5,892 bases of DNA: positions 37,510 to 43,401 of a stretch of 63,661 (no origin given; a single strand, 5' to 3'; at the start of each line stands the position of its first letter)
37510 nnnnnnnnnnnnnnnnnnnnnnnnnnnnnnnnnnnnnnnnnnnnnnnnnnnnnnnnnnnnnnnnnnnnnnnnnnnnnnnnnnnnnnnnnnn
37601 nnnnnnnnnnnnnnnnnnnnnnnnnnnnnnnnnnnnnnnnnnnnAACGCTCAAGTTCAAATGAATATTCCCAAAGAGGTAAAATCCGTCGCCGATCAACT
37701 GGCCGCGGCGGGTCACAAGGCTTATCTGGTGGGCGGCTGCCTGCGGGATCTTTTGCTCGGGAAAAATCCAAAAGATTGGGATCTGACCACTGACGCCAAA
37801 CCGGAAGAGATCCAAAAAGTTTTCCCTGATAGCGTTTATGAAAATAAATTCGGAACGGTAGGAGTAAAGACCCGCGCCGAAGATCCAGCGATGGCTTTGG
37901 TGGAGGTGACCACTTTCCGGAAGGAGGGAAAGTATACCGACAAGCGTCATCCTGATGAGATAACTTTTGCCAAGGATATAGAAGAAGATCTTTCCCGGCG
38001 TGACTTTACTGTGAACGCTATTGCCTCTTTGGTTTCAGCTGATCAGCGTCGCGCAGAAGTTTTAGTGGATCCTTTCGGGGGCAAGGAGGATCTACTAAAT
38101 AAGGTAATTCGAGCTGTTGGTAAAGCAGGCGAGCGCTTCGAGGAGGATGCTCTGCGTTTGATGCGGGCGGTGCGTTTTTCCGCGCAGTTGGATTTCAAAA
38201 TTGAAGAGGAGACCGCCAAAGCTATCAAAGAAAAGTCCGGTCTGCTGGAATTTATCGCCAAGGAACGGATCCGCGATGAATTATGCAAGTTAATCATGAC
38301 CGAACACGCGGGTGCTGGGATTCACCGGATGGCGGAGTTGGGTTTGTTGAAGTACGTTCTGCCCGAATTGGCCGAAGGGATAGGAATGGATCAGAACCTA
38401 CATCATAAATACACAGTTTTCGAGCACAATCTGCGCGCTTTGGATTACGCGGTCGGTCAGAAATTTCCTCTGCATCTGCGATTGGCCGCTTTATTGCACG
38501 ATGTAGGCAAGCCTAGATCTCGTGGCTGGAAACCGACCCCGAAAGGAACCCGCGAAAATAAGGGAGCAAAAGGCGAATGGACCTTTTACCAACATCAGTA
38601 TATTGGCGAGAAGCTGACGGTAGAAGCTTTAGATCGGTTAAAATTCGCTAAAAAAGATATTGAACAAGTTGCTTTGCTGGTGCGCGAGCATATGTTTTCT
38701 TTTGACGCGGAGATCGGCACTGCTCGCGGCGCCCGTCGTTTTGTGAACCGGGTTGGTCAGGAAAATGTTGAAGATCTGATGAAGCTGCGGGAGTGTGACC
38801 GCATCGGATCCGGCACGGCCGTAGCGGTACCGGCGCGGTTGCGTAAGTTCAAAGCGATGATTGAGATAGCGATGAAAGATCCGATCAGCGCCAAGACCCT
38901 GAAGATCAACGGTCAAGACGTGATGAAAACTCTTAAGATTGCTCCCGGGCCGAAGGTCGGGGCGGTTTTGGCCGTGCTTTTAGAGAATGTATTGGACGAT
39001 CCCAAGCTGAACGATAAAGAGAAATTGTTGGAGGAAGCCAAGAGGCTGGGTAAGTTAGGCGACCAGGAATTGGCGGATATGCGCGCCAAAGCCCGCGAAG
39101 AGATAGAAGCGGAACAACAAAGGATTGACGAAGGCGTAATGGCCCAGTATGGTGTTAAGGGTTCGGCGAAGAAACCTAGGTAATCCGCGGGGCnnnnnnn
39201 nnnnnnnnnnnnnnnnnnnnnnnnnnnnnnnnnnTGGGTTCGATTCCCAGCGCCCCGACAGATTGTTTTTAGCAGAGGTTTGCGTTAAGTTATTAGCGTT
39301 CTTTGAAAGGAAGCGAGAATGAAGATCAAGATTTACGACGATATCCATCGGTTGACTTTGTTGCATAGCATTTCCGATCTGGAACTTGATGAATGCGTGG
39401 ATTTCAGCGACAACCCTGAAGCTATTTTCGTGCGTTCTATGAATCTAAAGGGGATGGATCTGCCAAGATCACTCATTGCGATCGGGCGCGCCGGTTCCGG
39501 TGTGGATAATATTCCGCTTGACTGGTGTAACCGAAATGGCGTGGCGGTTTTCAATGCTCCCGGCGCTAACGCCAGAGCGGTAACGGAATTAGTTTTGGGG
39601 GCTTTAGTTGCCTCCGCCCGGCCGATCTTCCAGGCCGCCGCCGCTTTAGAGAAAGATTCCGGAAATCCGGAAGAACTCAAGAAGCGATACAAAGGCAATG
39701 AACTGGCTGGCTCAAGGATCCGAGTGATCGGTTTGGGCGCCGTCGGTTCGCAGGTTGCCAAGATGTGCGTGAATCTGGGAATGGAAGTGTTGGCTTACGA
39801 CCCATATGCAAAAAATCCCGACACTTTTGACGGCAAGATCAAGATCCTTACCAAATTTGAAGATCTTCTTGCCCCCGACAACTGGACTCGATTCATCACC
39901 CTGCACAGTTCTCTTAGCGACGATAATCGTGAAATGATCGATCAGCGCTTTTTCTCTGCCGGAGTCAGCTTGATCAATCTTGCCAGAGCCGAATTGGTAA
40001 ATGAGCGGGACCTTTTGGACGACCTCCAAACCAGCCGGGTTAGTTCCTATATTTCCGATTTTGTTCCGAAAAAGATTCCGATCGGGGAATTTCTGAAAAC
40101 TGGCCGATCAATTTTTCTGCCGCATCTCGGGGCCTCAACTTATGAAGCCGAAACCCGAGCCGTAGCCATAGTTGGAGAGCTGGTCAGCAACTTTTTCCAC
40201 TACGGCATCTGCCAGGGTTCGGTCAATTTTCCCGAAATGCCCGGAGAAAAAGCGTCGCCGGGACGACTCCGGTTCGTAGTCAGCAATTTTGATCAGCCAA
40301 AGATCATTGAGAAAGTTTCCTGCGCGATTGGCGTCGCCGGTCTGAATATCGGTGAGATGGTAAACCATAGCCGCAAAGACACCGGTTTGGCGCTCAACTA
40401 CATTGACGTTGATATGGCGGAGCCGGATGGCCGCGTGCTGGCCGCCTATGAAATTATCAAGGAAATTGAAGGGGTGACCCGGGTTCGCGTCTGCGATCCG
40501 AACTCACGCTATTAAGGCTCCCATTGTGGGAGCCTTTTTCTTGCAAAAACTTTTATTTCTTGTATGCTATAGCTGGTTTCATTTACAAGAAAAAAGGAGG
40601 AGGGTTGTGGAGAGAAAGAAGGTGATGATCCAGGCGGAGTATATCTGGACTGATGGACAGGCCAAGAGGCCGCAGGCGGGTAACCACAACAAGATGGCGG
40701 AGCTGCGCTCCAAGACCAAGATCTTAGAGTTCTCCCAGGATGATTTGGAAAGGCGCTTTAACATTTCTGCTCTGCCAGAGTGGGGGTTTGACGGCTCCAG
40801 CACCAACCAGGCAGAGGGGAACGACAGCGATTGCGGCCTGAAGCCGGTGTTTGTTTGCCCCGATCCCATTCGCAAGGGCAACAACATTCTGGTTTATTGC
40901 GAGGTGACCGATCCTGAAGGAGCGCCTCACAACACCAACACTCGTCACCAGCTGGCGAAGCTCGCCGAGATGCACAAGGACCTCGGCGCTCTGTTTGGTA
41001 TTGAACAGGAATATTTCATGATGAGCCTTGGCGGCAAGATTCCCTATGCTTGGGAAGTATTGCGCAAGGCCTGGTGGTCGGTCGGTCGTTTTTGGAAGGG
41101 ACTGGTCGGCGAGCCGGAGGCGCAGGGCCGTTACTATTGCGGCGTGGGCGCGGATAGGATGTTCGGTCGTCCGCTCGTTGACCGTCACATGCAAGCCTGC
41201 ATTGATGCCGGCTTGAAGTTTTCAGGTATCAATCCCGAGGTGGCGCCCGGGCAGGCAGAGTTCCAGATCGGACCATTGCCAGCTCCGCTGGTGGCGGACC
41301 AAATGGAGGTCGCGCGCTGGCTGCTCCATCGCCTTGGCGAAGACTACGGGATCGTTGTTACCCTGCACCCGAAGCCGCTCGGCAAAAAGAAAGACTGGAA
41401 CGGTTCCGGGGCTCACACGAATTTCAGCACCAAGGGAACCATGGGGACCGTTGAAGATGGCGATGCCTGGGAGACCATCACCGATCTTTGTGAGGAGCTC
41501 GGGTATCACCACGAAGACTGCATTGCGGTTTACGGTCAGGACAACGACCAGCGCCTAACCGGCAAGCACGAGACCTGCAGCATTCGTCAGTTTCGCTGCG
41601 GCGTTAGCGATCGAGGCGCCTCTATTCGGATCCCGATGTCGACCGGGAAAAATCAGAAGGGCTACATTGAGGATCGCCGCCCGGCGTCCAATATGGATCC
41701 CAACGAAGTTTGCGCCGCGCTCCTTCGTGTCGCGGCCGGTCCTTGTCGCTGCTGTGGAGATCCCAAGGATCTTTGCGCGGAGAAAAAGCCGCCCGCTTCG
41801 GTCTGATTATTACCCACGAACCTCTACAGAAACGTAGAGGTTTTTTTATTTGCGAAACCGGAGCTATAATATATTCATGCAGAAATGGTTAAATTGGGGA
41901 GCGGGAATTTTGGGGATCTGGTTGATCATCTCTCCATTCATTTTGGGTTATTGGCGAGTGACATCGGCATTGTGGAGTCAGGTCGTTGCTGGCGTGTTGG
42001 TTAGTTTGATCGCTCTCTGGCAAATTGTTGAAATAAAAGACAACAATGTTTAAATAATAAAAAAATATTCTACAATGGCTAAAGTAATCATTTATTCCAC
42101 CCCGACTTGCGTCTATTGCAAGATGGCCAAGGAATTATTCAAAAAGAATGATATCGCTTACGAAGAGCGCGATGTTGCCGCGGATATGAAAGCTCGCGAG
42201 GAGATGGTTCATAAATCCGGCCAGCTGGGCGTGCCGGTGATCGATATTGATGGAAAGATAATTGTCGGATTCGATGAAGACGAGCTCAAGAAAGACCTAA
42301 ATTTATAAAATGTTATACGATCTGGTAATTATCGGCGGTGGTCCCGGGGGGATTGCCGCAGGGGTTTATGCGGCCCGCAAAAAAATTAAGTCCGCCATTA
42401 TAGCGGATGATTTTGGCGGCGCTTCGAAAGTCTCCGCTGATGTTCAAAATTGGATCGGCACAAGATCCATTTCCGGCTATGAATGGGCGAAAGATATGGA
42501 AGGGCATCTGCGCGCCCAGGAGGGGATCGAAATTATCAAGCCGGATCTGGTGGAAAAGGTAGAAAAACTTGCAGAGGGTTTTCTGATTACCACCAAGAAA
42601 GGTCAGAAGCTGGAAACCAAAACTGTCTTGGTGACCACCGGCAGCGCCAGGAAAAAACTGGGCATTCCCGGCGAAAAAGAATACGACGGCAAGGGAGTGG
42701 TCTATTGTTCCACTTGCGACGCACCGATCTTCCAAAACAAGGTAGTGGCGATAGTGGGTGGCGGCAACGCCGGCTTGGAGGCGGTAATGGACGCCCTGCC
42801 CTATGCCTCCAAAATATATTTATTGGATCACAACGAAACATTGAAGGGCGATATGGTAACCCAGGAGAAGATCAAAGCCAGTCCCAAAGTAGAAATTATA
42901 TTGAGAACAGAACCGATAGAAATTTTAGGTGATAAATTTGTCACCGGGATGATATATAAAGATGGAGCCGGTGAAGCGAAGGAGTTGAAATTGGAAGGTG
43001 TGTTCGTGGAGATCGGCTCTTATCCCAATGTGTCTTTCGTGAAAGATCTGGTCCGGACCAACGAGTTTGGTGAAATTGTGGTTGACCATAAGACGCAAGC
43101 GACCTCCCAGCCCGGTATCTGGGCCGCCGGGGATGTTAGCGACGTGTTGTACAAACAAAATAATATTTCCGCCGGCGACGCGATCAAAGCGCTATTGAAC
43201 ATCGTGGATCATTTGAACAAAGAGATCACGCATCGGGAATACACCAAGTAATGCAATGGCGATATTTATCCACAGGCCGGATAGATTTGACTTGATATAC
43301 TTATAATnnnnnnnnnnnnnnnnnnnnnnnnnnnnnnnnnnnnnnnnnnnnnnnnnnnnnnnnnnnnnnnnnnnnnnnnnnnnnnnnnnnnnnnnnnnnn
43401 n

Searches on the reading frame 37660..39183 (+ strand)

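Call 9: search_protein_families(library=pfam, proteins=[window:37660-39183:+], max_evalue=0.001)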
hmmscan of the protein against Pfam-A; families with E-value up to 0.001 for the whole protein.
window:37660-39183:+ (507 aa): 4 families
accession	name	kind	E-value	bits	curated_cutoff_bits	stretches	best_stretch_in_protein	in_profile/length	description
PF01743.26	PolyA_pol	-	7.1e-35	120.5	23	1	21-151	1-126/126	Poly A polymerase head domain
PF12627.12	PolyA_pol_RNAbd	-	3.2e-21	75.3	22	1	178-239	1-62/64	Probable RNA and SrmB- binding site of polymerase A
PF01966.28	HD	-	1.1e-09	39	22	1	263-363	11-94/116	HD domain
PF13735.12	tRNA_NucTran2_2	-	3.3e-09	37.3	27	1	322-459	26-148/149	tRNA nucleotidyltransferase domain 2 putative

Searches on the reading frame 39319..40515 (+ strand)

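Call 9: search_protein_families(library=pfam, proteins=[window:39319-40515:+], max_evalue=0.001)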
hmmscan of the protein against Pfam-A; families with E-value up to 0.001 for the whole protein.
window:39319-40515:+ (398 aa): 2 families
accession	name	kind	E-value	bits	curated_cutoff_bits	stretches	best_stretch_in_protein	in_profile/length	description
PF02826.25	2-Hacid_dh_C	-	6.7e-28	97.7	25.1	1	94-271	2-178/178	D-isomer specific 2-hydroxyacid dehydrogenase, NAD binding domain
PF00389.36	2-Hacid_dh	-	1.9e-16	60.4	24.6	1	21-303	28-134/134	D-isomer specific 2-hydroxyacid dehydrogenase, catalytic domain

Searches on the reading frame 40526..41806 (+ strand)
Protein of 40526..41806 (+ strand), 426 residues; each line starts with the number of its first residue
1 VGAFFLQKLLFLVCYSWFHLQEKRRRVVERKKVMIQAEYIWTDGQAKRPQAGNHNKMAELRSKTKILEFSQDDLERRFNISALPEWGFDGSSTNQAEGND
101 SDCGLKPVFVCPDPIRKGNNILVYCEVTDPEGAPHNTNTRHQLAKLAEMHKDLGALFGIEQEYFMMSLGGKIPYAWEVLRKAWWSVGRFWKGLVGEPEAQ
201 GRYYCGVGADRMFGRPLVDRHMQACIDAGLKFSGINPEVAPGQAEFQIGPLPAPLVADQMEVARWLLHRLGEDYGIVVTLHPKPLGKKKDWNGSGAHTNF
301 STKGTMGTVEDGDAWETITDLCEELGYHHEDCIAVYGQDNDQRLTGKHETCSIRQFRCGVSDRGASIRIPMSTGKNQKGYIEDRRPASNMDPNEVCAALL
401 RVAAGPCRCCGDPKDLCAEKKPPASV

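Call 9: search_protein_families(library=pfam, proteins=[window:40526-41806:+], max_evalue=0.001)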
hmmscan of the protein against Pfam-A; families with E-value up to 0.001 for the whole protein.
window:40526-41806:+ (426 aa): 2 families
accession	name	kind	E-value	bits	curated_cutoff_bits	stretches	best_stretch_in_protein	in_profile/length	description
PF00120.29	Gln-synt_C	-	3.5e-15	56.3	24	1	139-401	4-258/344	Glutamine synthetase, catalytic domain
PF03951.24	Gln-synt_N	-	4.7e-10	39.4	33.4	1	85-130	34-82/82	Glutamine synthetase, beta-Grasp domain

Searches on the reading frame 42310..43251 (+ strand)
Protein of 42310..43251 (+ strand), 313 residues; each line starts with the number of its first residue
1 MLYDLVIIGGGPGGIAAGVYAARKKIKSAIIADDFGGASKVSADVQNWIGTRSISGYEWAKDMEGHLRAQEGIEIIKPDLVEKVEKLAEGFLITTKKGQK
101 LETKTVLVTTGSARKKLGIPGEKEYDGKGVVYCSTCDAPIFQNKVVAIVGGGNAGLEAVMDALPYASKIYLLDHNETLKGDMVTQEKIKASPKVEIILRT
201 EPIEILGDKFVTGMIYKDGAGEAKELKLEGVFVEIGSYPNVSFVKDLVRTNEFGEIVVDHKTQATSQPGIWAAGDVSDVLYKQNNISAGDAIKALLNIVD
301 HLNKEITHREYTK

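Call 13: search_protein_families(library=pfam, proteins=[window:42310-43251:+], max_evalue=0.001)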
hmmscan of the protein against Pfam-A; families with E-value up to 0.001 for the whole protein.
window:42310-43251:+ (313 aa): 7 families
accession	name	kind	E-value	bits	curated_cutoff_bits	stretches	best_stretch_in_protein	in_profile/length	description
PF07992.20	Pyr_redox_2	-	3.8e-35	122.2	26.1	1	3-279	1-279/291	Pyridine nucleotide-disulphide oxidoreductase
PF13738.12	Pyr_redox_3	-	3.6e-21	76.1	30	1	69-274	92-305/305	Pyridine nucleotide-disulphide oxidoreductase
PF01134.28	GIDA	-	6e-08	32.6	22.1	0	59-126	97-164/391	Glucose inhibited division protein A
PF00070.33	Pyr_redox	-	1.3e-07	32.4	22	1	146-214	2-77/82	Pyridine nucleotide-disulphide oxidoreductase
PF03486.20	HI0933_like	-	2.4e-07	30.9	50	0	146-178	3-35/244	HI0933-like protein Rossmann domain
PF12831.13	FAD_oxidored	-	1.2e-06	28.6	27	1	4-33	1-30/416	FAD dependent oxidoreductase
PF00890.30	FAD_binding_2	-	0.0002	21.1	20.4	0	4-42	1-41/414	FAD binding domain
